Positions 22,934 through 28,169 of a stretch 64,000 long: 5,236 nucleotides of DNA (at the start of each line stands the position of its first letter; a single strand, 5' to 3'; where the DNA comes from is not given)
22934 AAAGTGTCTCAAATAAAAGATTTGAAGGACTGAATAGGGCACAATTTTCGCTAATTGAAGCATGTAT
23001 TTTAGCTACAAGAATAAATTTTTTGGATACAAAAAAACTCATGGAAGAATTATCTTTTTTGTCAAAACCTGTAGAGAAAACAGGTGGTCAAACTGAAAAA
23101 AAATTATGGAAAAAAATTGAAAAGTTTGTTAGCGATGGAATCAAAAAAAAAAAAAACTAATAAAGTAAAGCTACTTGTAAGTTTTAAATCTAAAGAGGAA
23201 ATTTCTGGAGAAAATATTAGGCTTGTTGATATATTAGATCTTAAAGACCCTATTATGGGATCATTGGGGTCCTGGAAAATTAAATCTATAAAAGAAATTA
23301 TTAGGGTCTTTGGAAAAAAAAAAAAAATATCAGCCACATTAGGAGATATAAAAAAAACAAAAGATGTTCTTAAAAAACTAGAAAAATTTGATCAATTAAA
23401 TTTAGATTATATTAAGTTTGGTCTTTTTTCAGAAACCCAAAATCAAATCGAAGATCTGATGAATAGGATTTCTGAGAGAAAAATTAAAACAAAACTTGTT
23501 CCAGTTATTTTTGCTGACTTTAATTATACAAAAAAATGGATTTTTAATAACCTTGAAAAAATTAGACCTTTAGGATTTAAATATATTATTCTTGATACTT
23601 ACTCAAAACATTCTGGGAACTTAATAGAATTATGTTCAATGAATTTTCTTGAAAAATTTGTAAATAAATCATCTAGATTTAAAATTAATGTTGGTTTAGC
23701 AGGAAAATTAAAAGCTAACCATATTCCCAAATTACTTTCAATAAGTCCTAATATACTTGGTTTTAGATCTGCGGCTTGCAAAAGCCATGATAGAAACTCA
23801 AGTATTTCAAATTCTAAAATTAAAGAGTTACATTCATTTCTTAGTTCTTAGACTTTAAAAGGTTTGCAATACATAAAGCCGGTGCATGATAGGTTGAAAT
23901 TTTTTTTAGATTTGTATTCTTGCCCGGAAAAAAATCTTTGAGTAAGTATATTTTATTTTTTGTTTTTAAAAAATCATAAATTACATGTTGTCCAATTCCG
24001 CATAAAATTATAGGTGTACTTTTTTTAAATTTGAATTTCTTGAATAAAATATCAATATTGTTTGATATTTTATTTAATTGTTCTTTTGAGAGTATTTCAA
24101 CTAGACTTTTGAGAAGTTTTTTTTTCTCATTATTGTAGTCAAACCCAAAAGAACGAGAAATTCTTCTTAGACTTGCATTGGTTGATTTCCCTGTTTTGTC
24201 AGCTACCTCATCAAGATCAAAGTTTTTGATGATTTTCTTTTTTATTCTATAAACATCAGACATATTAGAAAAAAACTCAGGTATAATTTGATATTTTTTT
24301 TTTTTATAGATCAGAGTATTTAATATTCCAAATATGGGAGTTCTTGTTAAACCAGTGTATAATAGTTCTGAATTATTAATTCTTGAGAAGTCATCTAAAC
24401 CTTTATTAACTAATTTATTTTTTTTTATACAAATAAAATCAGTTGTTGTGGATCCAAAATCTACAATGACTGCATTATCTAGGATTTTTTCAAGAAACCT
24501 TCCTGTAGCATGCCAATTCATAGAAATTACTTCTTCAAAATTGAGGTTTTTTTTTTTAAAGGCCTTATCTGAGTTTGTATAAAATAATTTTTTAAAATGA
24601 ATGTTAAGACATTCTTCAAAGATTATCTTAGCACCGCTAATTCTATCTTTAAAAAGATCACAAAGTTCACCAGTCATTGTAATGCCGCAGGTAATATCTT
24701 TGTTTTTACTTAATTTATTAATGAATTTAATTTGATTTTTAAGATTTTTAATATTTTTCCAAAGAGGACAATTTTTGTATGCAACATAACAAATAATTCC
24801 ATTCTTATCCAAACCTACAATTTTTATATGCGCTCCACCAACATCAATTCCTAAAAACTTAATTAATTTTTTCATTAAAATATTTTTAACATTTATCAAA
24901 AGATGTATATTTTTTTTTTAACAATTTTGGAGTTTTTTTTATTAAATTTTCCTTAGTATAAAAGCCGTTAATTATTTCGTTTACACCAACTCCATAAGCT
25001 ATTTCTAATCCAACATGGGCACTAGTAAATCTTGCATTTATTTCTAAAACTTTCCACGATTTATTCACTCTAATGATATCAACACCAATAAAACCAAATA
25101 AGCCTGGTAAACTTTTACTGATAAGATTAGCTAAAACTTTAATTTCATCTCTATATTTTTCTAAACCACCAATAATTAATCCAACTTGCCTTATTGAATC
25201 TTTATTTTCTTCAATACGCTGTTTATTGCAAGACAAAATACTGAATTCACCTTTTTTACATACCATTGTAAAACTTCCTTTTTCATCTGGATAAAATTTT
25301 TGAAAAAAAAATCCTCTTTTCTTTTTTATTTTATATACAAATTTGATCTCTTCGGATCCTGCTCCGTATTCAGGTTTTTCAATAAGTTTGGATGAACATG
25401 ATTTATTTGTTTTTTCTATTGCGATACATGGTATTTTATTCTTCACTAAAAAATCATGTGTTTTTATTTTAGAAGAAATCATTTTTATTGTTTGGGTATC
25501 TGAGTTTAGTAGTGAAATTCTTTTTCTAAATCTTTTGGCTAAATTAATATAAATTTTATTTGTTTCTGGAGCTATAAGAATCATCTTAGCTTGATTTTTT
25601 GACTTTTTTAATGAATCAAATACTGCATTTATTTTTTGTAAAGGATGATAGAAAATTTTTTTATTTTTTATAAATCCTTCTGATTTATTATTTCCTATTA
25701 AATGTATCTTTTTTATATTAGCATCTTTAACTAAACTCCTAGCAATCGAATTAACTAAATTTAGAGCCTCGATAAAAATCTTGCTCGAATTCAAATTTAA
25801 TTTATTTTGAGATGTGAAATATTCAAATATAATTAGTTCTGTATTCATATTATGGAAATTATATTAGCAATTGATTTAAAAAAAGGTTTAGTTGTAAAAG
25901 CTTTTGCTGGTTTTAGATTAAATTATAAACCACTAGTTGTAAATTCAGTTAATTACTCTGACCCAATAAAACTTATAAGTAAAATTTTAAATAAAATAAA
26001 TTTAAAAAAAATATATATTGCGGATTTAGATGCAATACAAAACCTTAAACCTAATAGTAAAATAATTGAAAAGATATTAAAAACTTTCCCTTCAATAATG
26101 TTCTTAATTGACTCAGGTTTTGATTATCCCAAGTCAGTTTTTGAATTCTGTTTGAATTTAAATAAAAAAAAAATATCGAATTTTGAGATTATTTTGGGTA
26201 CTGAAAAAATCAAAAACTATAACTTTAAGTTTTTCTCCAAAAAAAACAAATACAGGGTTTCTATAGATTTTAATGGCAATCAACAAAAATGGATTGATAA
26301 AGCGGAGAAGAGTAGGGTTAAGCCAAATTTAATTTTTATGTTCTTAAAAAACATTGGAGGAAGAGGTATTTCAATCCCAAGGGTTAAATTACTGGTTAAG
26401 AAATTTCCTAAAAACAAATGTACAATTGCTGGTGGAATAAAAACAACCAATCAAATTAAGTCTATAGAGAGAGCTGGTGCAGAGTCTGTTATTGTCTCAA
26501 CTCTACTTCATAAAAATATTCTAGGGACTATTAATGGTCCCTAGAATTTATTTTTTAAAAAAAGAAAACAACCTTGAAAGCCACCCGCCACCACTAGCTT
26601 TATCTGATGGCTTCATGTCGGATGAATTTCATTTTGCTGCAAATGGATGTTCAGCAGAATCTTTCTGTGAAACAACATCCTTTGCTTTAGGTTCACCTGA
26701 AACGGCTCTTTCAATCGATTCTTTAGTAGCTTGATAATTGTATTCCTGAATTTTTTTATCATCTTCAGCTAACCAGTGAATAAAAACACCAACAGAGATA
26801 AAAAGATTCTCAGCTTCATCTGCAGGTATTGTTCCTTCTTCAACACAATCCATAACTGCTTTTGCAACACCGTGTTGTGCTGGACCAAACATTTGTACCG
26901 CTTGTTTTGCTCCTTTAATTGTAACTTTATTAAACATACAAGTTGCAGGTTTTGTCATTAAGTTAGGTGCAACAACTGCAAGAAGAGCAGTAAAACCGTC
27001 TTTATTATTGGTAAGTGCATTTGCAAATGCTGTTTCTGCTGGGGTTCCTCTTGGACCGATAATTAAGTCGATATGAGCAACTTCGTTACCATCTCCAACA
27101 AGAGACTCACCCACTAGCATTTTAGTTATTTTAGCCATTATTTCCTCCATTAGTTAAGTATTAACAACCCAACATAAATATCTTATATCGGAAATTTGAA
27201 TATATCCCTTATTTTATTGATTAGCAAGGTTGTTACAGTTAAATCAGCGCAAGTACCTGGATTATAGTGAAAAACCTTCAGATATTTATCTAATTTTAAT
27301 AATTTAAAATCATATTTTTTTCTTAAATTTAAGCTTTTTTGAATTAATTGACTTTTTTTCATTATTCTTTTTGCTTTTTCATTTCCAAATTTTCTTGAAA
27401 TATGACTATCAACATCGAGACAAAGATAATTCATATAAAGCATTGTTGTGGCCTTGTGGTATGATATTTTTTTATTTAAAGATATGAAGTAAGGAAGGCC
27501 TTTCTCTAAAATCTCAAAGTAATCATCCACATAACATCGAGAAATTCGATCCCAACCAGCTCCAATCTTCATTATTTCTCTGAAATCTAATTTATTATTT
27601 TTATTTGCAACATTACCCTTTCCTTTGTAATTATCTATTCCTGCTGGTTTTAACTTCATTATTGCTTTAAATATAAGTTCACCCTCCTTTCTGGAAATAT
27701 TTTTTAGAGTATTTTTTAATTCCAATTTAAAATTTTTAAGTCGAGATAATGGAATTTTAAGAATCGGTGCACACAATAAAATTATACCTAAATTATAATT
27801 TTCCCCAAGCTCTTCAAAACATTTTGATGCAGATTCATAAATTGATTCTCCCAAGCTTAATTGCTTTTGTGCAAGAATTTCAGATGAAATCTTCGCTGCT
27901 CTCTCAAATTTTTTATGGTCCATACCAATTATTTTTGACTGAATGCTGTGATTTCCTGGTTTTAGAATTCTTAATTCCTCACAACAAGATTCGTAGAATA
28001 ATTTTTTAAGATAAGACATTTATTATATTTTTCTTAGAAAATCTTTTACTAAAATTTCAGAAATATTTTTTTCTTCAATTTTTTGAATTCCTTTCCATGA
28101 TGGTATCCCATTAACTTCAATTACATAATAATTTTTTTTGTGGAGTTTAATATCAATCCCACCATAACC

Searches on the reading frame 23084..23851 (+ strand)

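Call 34: search_protein_families(library=ncbifam, proteins=[window:23084-23851:+], max_evalue=0.00001)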
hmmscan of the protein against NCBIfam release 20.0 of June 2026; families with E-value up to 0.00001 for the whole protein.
window:23084-23851:+ (255 aa): 4 families
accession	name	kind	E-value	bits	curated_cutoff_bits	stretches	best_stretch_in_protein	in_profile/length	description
NF002576.0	PRK02227.1-5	equivalog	1.8e-46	158.3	297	1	29-253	3-223/236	hypothetical protein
NF002574.0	PRK02227.1-2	subfamily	4.3e-33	114.6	286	1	28-254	2-224/233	hypothetical protein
NF002575.0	PRK02227.1-3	equivalog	3.3e-29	102.3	304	1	29-251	2-230/233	(5-formylfuran-3-yl)methyl phosphate synthase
NF002573.0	PRK02227.1-1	equivalog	3.8e-24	85.4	341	1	29-251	2-232/236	(5-formylfuran-3-yl)methyl phosphate synthase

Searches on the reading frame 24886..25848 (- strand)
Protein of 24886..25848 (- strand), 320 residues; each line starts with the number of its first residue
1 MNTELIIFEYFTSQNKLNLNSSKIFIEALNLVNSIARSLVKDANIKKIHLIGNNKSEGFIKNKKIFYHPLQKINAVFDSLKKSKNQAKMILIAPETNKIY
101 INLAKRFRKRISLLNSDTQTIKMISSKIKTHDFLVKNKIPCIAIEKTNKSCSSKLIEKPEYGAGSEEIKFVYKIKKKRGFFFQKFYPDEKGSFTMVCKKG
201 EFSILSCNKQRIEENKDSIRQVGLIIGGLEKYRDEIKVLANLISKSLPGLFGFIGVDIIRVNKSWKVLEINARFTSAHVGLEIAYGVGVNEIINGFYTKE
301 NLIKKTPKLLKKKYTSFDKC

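Call 34: search_protein_families(library=ncbifam, proteins=[window:24886-25848:-], max_evalue=0.00001)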
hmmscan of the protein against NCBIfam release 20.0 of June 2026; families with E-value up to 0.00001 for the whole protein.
window:24886-25848:- (320 aa): 4 families
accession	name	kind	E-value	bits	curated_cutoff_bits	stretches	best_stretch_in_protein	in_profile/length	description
NF040722.1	MfnD_Meth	equivalog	3.3e-13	49.7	400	1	7-285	2-262/288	tyramine--L-glutamate ligase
TIGR03909.1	pyrrolys_PylC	equivalog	1.3e-07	30.7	248.3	1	87-290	62-268/374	3-methylornithine--L-lysine ligase PylC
NF009406.0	PRK12767.1-5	equivalog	3.5e-06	26.3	271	0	72-149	59-136/327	carbamoyl phosphate synthase-like protein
NF009402.0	PRK12767.1-1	equivalog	9.9e-06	24.6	218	0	87-277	74-279/329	carbamoyl phosphate synthase-like protein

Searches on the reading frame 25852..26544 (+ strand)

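Call 34: search_protein_families(library=ncbifam, proteins=[window:25852-26544:+], max_evalue=0.00001)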
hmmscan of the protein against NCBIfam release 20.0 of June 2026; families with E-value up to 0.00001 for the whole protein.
window:25852-26544:+ (230 aa): 5 families
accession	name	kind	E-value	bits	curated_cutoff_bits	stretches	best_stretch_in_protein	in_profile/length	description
TIGR00734.1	hisAF_rel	hypoth_equivalog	1.7e-20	73.8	179.85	1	1-223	1-220/221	HisA/HisF family protein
TIGR00007.1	TIGR00007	equivalog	3.3e-10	40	228.95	1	3-223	1-225/231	1-(5-phosphoribosyl)-5-[(5-phosphoribosylamino)methylideneamino]imidazole-4-carboxamide isomerase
NF010113.0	PRK13586.1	equivalog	4.7e-08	33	238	1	1-227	2-229/232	1-(5-phosphoribosyl)-5-((5-phosphoribosylamino)methylideneamino)imidazole-4-carboxamide isomerase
NF003156.0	PRK04128.1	equivalog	4.9e-08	33.2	285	1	1-222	2-217/231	1-(5-phosphoribosyl)-5-((5-phosphoribosylamino)methylideneamino)imidazole-4-carboxamide isomerase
NF010112.0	PRK13585.1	equivalog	7.4e-08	32.3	243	1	1-222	3-227/241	1-(5-phosphoribosyl)-5-[(5-phosphoribosylamino)methylideneamino]imidazole-4-carboxamide isomerase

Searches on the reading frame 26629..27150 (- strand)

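Call 34: search_protein_families(library=ncbifam, proteins=[window:26629-27150:-], max_evalue=0.00001)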
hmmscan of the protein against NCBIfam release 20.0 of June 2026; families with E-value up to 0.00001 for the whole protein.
window:26629-27150:- (173 aa): 2 families
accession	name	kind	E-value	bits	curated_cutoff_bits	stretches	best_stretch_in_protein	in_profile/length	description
TIGR03126.1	one_C_fae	equivalog_domain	3.3e-76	254.8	118.05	1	12-170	2-160/160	formaldehyde-activating enzyme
NF009833.0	PRK13307.1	equivalog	2.5e-51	174.8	274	1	11-170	2-161/392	bifunctional 5,6,7,8-tetrahydromethanopterin hydro-lyase/3-hexulose-6-phosphate synthase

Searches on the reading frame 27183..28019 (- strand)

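Call 35: search_protein_families(library=ncbifam, proteins=[window:27183-28019:-], max_evalue=0.001)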
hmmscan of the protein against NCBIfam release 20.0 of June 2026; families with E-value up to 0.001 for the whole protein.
window:27183-28019:- (278 aa): 1 family
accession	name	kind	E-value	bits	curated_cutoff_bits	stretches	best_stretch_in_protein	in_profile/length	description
TIGR03125.1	citrate_citG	equivalog_domain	7.4e-06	25.6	272.3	1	167-269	171-274/275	triphosphoribosyl-dephospho-CoA synthase CitG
